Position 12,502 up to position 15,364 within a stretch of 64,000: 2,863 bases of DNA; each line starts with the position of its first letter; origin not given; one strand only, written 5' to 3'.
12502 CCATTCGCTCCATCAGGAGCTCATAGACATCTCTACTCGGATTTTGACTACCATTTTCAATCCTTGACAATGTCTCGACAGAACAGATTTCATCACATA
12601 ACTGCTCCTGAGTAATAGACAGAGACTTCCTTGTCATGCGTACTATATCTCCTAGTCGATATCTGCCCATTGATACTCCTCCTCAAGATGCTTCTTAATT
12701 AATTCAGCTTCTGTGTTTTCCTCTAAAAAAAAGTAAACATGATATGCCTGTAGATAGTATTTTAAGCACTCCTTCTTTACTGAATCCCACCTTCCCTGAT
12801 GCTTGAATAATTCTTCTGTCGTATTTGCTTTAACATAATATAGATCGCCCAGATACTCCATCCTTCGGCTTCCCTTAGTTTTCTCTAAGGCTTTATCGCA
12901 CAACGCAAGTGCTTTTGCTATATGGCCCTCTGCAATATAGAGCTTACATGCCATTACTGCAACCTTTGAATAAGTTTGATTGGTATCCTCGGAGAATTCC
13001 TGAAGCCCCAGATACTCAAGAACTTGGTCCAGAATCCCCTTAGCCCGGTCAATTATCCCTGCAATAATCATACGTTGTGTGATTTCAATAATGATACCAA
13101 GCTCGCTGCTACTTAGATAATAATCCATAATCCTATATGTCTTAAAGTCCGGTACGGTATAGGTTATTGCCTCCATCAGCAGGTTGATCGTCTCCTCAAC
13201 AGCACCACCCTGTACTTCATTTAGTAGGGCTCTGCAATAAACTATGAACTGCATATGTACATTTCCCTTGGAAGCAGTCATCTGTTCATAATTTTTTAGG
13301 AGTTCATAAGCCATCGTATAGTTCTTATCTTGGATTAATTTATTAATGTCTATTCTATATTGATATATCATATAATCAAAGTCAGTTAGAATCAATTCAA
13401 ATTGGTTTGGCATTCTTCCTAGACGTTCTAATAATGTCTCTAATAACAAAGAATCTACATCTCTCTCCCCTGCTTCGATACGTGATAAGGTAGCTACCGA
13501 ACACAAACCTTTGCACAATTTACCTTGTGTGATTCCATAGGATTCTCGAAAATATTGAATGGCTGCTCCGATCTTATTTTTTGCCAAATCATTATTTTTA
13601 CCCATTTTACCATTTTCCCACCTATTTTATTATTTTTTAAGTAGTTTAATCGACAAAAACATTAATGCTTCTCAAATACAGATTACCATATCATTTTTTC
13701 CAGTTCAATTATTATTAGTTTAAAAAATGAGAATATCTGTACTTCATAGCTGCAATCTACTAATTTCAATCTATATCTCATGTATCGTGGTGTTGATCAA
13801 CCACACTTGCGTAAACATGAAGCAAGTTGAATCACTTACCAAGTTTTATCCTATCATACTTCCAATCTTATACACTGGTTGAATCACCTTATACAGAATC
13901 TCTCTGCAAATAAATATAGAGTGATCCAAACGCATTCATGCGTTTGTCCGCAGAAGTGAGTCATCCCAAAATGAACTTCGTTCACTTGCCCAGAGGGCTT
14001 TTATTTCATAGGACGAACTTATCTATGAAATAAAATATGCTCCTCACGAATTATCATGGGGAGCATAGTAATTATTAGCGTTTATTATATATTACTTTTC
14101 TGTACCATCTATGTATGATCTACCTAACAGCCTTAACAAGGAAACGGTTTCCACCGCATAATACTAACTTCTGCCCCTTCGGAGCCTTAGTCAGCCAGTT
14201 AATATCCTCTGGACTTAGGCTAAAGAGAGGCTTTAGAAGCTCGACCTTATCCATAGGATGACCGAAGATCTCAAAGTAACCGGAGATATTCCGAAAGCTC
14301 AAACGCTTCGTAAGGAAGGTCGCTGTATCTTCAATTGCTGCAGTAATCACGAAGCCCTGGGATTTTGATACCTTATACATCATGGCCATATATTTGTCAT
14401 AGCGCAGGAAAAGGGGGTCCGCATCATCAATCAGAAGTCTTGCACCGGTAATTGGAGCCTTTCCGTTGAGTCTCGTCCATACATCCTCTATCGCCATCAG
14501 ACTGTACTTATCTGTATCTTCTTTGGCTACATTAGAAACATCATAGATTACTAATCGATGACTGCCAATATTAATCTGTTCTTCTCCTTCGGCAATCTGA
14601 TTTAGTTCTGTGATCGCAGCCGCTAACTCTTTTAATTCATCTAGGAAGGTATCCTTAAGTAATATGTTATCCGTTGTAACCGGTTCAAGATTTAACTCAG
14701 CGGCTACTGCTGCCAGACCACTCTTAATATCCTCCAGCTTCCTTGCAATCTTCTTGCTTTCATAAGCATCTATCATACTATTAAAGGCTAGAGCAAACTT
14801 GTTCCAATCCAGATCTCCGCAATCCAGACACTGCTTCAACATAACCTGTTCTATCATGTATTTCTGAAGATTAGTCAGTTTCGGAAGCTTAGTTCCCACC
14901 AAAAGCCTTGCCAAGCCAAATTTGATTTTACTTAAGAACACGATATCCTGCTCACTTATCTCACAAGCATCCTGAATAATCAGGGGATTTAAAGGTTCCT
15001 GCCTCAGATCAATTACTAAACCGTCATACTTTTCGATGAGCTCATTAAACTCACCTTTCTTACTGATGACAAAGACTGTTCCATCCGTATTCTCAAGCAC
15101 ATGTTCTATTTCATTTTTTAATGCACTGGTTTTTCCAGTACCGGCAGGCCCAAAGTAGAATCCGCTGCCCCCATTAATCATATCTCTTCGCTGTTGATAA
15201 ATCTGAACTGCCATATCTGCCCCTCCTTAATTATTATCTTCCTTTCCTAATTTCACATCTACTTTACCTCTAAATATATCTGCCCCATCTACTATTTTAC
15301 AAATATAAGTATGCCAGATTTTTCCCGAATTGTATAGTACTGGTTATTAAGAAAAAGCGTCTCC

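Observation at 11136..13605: Candidate multi-copy pheromone module: an exported 8-core polyprotein precursor next to two tandem HTH-TPR (RRNPP-like) regulators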

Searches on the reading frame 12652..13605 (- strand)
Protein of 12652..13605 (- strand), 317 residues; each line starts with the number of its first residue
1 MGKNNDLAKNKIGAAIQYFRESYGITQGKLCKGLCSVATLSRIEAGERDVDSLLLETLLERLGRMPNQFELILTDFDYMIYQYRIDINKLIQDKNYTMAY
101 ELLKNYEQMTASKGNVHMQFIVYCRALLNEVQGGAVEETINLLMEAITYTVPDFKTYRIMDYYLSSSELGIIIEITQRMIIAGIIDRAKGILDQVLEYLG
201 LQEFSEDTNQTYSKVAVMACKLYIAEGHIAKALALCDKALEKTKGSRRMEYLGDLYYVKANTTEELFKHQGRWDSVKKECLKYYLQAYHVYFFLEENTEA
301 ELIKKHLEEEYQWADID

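Call 4: search_protein_families(library=pfam, proteins=[window:12652-13605:-], max_evalue=1)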
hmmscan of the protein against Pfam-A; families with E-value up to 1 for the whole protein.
window:12652-13605:- (317 aa): 7 families
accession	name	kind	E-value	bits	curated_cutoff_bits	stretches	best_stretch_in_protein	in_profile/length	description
PF01381.28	HTH_3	-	6.7e-06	26.5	23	1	16-63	1-49/55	Helix-turn-helix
PF18768.7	RNPP_C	-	2.4e-05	24.4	26.5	1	184-290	94-199/213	RNPP family C-terminal domain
PF14559.12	TPR_19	-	0.0013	19.5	25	1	186-248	8-60/68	Tetratricopeptide repeat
PF13560.12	HTH_31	-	0.0014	19.3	27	1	13-65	3-57/64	Helix-turn-helix domain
PF25063.1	ARM_TT21_C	-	0.0031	17.8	35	1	100-259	3-142/209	Tetratricopeptide repeat protein 21 C-terminal ARM domain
PF13428.12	TPR_14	-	0.16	13.2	23.5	0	221-248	9-36/44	Tetratricopeptide repeat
PF07719.23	TPR_2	-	0.42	11.3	27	1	221-243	9-31/34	Tetratricopeptide repeat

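Call 5: search_protein_families(library=ncbifam, proteins=[window:12652-13605:-], max_evalue=1)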
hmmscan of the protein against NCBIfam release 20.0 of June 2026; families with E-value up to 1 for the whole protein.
window:12652-13605:- (317 aa): 1 family
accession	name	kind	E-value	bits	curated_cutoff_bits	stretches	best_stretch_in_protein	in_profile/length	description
TIGR03070.1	couple_hipB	subfamily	0.0093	15.9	71.65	1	11-51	2-43/58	type II toxin-antitoxin system Y4mF family antitoxin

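Call 7: search_solved_structures(query=window:12652-13605:-, max_evalue=1)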
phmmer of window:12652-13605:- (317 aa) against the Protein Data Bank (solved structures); distinct sequences matched with E-value up to 1: 12.
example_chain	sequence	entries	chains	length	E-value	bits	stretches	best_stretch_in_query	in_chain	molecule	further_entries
3f51_A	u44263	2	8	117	0.029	17.1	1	7-64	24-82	Clp gene regulator (ClgR)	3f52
4ryk_A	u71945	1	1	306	0.057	16.1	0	12-79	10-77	Lmo0325 protein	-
24os_A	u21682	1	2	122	0.51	13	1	253-314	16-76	Bromodomain-containing protein 3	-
2nxb_A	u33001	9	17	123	0.51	13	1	253-314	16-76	Bromodomain-containing protein 3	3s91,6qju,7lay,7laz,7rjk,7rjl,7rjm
9mpn_A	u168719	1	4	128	0.52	13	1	252-314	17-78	Bromodomain-containing protein 3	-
6u4a_A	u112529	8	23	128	0.52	13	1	252-314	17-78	Bromodomain-containing protein 3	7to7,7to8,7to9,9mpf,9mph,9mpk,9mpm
2l5e_A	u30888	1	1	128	0.52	13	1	252-314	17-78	Bromodomain-containing protein 3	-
7r8r_A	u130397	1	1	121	0.53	13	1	253-314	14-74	Bromodomain-containing protein 3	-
2yw5_A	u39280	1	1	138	0.62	12.7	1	253-314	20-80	Bromodomain-containing protein 3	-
9nn4_A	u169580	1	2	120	0.62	12.7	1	253-314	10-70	Bromodomain-containing protein 3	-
8tac_A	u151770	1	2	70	0.76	12.4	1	10-63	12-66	DBP48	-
7toa_B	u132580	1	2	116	0.8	12.4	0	254-314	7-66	Bromodomain-containing protein 3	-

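Call 43: find_homologous_proteins(query=window:12652-13605:-, max_evalue=0.001)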
Query window:12652-13605:- (317 aa): 171 proteins with E <= 0.001 among 1541 candidates; the best 120 are listed.
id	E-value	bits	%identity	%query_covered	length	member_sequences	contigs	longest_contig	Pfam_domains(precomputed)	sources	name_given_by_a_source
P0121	4.6e-206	701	100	100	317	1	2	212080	PF01381.29,PF18768.8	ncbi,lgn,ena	-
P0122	4.0e-169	580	83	100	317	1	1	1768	PF01381.29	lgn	-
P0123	1.4e-163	562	80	100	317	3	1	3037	PF01381.29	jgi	jgi:transcriptional regulator with XRE-family HTH domain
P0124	3.2e-163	560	80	100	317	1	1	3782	PF01381.29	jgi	jgi:transcriptional regulator with XRE-family HTH domain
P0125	5.0e-159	547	78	100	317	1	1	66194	PF01381.29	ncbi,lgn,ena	-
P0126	2.8e-157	541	77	100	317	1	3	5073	PF01381.29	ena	-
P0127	5.3e-156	537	78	100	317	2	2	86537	PF01381.29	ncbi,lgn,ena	-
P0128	2.5e-155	534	76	100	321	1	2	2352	PF01381.29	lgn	-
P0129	4.0e-153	527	76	100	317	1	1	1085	PF01381.29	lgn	-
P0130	6.6e-153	526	75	100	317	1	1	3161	PF01381.29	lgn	-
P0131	2.3e-151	521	76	100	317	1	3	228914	PF01381.29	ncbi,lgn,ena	-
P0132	1.6e-150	519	72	100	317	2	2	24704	PF01381.29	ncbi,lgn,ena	-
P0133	2.0e-150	518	74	100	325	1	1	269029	-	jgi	jgi:transcriptional regulator with XRE-family HTH domain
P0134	3.6e-144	498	72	100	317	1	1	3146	PF25063.1,PF01381.29,PF18768.8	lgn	-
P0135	1.4e-140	486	69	100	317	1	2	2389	PF01381.29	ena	-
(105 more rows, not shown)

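Call 49: search_solved_structures(query=A2, max_evalue=1)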
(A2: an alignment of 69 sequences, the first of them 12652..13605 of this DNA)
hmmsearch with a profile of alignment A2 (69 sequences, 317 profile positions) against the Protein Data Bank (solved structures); distinct sequences matched with E-value up to 1: 25.
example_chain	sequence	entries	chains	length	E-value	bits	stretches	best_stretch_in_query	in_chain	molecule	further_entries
2qfc_A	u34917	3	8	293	5.4e-11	45.4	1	7-306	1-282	PlcR protein | Transcriptional activator PlcR protein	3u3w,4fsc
8tac_A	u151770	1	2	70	8.9e-06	28.3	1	8-63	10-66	DBP48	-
5w4m_A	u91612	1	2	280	0.00022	23.7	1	11-112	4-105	Transcriptional regulator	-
5w4n_A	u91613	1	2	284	0.00022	23.7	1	11-112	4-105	Transcriptional regulator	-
4yv6_A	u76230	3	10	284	0.0011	21.5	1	11-112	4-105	Transcriptional regulator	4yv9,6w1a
5fd4_A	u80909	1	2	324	0.0035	19.8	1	7-63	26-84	ComR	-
10lg_A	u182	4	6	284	0.0069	18.8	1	10-104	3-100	Positive transcriptional regulator MutR family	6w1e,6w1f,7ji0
7pwj_CCC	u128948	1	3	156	0.0082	18.5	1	12-53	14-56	Orf20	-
6h49_A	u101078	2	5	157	0.0083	18.5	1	12-53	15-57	Orf20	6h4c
7dlv_D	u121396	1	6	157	0.0085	18.5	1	12-53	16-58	Orf20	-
7pwx_CCC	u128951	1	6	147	0.0086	18.5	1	12-53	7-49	Orf20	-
8c8i_D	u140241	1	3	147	0.0087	18.5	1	12-53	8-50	Orf20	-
8p8o_H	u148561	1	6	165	0.0087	18.4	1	12-52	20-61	Orf20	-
5jub_A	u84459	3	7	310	0.024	17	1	11-66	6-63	Transcriptional regulator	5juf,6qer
5oj8_A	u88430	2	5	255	0.22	13.8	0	172-245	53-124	Kinesin light chain 1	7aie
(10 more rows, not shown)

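Call 60: predict_structure(alignment_id=A2)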
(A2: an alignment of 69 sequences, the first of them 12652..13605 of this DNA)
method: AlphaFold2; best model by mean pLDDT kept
length: 317 residues; sequences in the alignment: 69
mean_pLDDT: 88.4   pTM: 0.86
mean pLDDT of the five models: 88.4, 87.6, 86.9, 83.1, 82.8
residues with pLDDT >= 90: 204; 70-90: 94; 50-70: 11; < 50: 8
segments of 3 or more residues with pLDDT < 50: 1-8
pLDDT, mean of each block of 10 residues (from residue 1): 44 87 91 93 82 90 77 84 95 92 95 92 95 91 97 85 91 96 93 92 79 95 94 95 85 95 90 83 94 92 90 69
secondary structure, 60 per line:
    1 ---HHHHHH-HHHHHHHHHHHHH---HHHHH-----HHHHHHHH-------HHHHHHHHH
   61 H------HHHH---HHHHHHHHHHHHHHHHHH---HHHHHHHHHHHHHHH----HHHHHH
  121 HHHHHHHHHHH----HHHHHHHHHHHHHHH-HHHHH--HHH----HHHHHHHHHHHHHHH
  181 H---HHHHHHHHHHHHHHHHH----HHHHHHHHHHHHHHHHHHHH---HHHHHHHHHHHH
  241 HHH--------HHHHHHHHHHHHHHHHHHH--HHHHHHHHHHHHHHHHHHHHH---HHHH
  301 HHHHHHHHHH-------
elements in order: H4-9 H11-23 H27-31 H37-44 H52-61 H68-71 H75-92 H96-110 H115-131 H136-150 H152-156 H166-181 H185-201 H206-225 H229-243 H252-270 H273-293 H297-310

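Call 64: search_solved_structures(query=A2, max_evalue=1e-8, show_alignments=1)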
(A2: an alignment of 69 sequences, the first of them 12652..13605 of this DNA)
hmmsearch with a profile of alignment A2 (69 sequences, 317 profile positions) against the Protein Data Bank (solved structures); distinct sequences matched with E-value up to 1e-8: 1.
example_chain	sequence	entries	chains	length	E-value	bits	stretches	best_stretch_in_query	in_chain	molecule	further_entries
2qfc_A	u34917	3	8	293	5.4e-11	45.4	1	7-306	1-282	PlcR protein | Transcriptional activator PlcR protein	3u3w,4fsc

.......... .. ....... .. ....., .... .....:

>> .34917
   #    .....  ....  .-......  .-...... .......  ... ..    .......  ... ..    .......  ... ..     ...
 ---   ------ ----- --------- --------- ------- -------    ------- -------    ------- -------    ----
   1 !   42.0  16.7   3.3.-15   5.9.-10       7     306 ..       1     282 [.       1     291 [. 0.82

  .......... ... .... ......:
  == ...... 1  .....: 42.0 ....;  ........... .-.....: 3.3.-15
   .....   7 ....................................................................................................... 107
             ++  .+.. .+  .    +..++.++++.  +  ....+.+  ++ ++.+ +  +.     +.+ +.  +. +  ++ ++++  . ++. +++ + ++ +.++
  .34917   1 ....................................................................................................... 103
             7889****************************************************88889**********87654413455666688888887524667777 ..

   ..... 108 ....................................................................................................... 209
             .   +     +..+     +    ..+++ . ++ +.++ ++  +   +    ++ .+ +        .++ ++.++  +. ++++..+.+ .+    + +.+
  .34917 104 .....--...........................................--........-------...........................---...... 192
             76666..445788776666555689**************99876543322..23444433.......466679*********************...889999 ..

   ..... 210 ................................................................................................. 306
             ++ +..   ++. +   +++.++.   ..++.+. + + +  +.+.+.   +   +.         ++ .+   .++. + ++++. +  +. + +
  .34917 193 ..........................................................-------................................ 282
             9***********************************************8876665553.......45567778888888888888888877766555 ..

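Call 66: fold_search(model_id=the predicted structure, library=pdb)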
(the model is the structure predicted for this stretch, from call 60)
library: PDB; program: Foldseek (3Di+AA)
matches with E <= 10: 1379; with E <= 0.001: 40
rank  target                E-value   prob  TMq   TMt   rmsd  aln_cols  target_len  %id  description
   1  3u3w_A                3.0e-07  1.00  0.49  0.54  10.6       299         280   20  Crystal Structure of Bacillus thuringiensis PlcR in complex with the peptide PapR7 and DNA (released 2013-01-09)
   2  2qfc_A                2.3e-06  1.00  0.53  0.58  13.2       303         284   19  Crystal Structure of Bacillus thuringiensis PlcR complexed with PapR (released 2007-11-06)
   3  5juf                  3.2e-06  1.00  0.36  0.37  12.3       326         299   20  Crystal structure of the apo form of ComR from S. thermophilus. (released 2016-10-26)
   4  6hu8                  1.0e-05  1.00  0.43  0.45  11.0       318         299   20  Apo form of the competence regulator ComR from Streptococcus vestibularis (released 2019-10-23)
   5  5w4m_A                1.2e-05  1.00  0.46  0.52   9.8       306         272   16  Crystal structure of Streptococcus dysgalactiae SHP pheromone receptor Rgg2(C45S) (released 2017-10-25)
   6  4yv6_D                1.2e-05  1.00  0.43  0.50  10.3       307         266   15  X-ray crystal structure of Streptococcus dysgalactiae SHP pheromone receptor Rgg2 (released 2015-04-08)
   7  6qer_D                1.3e-05  1.00  0.35  0.37  12.3       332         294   20  Apo Form Of ComR From S. Thermophilus in space group C2 (released 2019-02-20)
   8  4yv9_D                1.8e-05  1.00  0.42  0.48  10.4       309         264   14  X-ray crystal structure of Streptococcus dysgalactiae SHP pheromone receptor Rgg2 (released 2015-04-08)
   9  5w4m_B                2.0e-05  1.00  0.43  0.48  10.6       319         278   16  Crystal structure of Streptococcus dysgalactiae SHP pheromone receptor Rgg2(C45S) (released 2017-10-25)
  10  6qer_C                2.2e-05  1.00  0.44  0.45  10.9       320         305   21  Apo Form Of ComR From S. Thermophilus in space group C2 (released 2019-02-20)
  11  4fsc_C                2.3e-05  1.00  0.52  0.60  10.9       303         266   18  Crystal Structure of Bacillus thuringiensis PlcR in its apo form (released 2013-03-13)
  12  4fsc_A                2.6e-05  1.00  0.53  0.62  10.8       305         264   18  Crystal Structure of Bacillus thuringiensis PlcR in its apo form (released 2013-03-13)
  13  4fsc_B                2.8e-05  1.00  0.52  0.61  10.9       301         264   18  Crystal Structure of Bacillus thuringiensis PlcR in its apo form (released 2013-03-13)
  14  5w4n_B                2.9e-05  1.00  0.47  0.53  10.1       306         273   16  Crystal structure of Streptococcus dysgalactiae SHP pheromone receptor Rgg2(C45S) (released 2017-10-25)
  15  4yv9_C                3.0e-05  1.00  0.44  0.50  10.2       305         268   16  X-ray crystal structure of Streptococcus dysgalactiae SHP pheromone receptor Rgg2 (released 2015-04-08)
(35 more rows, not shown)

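Call 79: search_protein_families(library=pfam, alignment_id=A2, max_evalue=0.001)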
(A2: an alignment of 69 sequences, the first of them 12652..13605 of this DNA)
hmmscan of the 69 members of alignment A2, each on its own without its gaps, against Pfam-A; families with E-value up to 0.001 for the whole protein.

A. member 1, window:12652-13605:- (317 aa): 2 families
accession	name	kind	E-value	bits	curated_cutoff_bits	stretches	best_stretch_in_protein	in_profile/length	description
PF01381.28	HTH_3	-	6.7e-06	26.5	23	1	16-63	1-49/55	Helix-turn-helix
PF18768.7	RNPP_C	-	2.4e-05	24.4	26.5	1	184-290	94-199/213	RNPP family C-terminal domain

B. families by the number of members that match (of 69 scanned): 12 families
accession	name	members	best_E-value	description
PF01381.28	HTH_3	60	1.1e-08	Helix-turn-helix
PF18768.7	RNPP_C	26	3.4e-08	RNPP family C-terminal domain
PF13560.12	HTH_31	22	1e-07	Helix-turn-helix domain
PF13424.12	TPR_12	19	2e-07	Tetratricopeptide repeat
PF07719.23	TPR_2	7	7.8e-06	Tetratricopeptide repeat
PF17874.7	TPR_MalT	6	1.8e-07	MalT-like TPR region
PF13181.12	TPR_8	5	0.0002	Tetratricopeptide repeat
PF13374.12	TPR_10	4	1.9e-05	Tetratricopeptide repeat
PF14559.12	TPR_19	4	2.1e-05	Tetratricopeptide repeat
PF25063.1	ARM_TT21_C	2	1.5e-05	Tetratricopeptide repeat protein 21 C-terminal ARM domain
PF19964.5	EAD11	2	7e-05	Effector-associated domain 11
PF00515.34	TPR_1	1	2.3e-05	Tetratricopeptide repeat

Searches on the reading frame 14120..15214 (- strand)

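Call 4: search_protein_families(library=pfam, proteins=[window:14120-15214:-], max_evalue=1)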
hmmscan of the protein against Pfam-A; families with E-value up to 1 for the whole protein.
window:14120-15214:- (364 aa): 6 families
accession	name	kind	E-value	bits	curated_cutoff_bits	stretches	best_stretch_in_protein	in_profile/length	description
PF01637.24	ATPase_2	-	0.012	15.9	33.2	1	20-63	25-68/225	ATPase domain predominantly from Archaea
PF13604.12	AAA_30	-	0.015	15.4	27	1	22-55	25-57/191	AAA domain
PF13401.12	AAA_22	-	0.023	15.4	27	1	16-54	6-44/130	AAA domain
PF21445.3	ADDB_N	-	0.12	12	26.6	1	19-45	1-28/290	ADDB, N-terminal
PF25199.1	nSTAND_NTPase5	-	0.15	12.3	34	1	22-56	48-82/145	Novel STAND NTPase 5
PF02399.21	Herpes_ori_bp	-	0.17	10.3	20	1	23-62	57-97/820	Origin of replication binding protein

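Call 5: search_protein_families(library=ncbifam, proteins=[window:14120-15214:-], max_evalue=1)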
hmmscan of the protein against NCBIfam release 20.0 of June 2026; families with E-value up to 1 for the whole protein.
window:14120-15214:- (364 aa): 3 families
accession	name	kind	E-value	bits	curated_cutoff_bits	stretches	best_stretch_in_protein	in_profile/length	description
NF045971.1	conju_CD1110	equivalog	1.1e-13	50.4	325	2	8-125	409-527/752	VirB4-like conjugal transfer ATPase, CD1110 family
NF045975.1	VirB4_plasma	equivalog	8.3e-08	30.4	590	1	18-89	518-591/894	Mbov_0397 family ICE element conjugal transfer ATPase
NF006737.0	PRK09267.1-3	equivalog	0.055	13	238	0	213-241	23-51/174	flavodoxin FldA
